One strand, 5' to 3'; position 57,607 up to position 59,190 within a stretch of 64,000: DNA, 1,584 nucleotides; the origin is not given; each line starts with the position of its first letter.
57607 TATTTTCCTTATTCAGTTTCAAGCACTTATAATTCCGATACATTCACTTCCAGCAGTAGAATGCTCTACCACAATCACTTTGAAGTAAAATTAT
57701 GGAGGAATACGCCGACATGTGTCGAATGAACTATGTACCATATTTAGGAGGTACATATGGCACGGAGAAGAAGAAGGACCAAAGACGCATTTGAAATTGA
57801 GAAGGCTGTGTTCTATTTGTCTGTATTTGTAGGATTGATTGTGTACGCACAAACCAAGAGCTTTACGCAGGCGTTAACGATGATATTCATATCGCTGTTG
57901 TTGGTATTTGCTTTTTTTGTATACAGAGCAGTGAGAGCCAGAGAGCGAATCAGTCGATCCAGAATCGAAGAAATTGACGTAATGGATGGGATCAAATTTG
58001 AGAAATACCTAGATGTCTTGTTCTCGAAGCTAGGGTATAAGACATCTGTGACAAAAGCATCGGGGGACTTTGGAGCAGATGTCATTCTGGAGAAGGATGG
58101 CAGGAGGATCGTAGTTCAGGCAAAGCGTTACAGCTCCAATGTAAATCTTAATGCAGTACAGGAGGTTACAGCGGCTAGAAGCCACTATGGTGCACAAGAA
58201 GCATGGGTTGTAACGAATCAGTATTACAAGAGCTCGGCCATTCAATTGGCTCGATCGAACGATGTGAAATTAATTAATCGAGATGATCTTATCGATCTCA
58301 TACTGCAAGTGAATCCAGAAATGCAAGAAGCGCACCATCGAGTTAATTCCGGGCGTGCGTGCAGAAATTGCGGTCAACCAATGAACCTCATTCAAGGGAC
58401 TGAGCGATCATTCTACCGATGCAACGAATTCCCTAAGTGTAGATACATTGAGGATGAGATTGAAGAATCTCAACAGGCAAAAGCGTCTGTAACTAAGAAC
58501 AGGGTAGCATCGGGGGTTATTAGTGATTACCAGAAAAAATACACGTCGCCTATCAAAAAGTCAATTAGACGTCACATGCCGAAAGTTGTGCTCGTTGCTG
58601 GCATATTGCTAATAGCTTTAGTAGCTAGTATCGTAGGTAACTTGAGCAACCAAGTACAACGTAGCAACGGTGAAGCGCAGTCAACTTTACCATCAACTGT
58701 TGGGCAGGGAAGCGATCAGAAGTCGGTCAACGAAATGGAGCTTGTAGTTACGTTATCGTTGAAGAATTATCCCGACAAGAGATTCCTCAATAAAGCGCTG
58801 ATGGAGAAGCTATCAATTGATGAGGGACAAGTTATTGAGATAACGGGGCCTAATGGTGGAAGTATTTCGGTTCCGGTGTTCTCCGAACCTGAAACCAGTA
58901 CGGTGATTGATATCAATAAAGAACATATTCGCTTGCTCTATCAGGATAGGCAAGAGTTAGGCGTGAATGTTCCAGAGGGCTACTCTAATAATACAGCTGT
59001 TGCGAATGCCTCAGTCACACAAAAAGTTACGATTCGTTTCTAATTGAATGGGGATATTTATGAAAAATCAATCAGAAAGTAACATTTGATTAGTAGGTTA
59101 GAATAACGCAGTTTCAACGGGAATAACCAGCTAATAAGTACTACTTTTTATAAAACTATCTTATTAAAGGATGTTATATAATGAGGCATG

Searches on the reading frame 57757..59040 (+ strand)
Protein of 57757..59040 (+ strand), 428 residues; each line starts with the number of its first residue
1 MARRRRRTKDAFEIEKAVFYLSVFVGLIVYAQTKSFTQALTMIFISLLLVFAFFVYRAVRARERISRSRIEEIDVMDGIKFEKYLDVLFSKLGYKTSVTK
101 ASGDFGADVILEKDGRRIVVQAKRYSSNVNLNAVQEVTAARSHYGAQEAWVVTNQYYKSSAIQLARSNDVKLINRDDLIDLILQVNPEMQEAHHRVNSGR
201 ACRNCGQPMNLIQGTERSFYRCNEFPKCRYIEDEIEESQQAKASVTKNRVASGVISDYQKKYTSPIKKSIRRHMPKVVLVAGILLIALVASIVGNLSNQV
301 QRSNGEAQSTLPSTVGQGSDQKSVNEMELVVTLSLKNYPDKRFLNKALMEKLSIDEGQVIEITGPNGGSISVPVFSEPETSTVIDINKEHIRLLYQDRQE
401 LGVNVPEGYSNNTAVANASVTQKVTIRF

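Call 3: search_protein_families(library=pfam, proteins=[window:57757-59040:+], max_evalue=0.1)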
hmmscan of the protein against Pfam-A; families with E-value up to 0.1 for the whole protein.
window:57757-59040:+ (428 aa): 6 families
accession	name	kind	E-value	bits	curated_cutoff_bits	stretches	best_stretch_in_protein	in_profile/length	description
PF04471.18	Mrr_cat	-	6.5e-30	104.1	21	1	74-182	2-115/115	Restriction endonuclease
PF22722.2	NA-iREase1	-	2.8e-13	50.2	27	1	81-180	1-106/106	NACHT-associated inactive Restriction Endonuclease 1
PF01396.24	Zn_ribbon_Top1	-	5.6e-05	23.3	32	1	200-232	2-34/39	Topoisomerase DNA binding C4 zinc finger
PF13156.12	Mrr_cat_2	-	0.00056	20.2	22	1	93-179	18-111/127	Restriction endonuclease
PF05251.17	Ost5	-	0.0086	16.8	27.4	0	35-61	12-38/73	Oligosaccharyltransferase subunit 5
PF02359.24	CDC48_N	-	0.03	15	35.1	0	344-388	19-64/85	Cell division protein 48 (CDC48), N-terminal domain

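Call 4: search_protein_families(library=padloc, proteins=[window:57757-59040:+], max_evalue=0.1)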
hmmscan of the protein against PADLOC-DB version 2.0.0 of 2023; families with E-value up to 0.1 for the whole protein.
window:57757-59040:+ (428 aa): 7 families
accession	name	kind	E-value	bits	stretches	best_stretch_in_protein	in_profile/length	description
PDLC00631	ZorD1|ZorD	-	2.5e-23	79.9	1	66-186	938-1064/1071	"SWI2/SNF2 helicase, Mrr-like nuclease"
PDLC04819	PDC-S02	-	3e-16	57.6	1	73-194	193-318/334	-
PDLC00628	ZorD1|ZorD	-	5.7e-12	42.2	1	69-184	1019-1141/1171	"SWI2/SNF2 helicase, Mrr-like nuclease"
PDLC04796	PDC-S02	-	8.5e-10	36.1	1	71-186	238-361/390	-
PDLC04815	PDC-S02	-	7.2e-08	30.1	1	74-191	203-327/346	-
PDLC03663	mREase_IV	-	1.1e-06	25.7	1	79-182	415-523/544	Type IV methyl-directed restriction enzyme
PDLC04806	PDC-S02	-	3.8e-06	24.4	1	67-188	176-306/324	-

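Call 6: search_protein_families(library=ncbifam, proteins=[window:57757-59040:+], max_evalue=0.1)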
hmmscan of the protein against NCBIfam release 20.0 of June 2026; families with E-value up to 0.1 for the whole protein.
window:57757-59040:+ (428 aa): 1 family
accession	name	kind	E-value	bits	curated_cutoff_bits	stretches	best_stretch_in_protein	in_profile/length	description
NF001380.0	PRK00279.1-2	equivalog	0.055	12.8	251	1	165-249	93-178/216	adenylate kinase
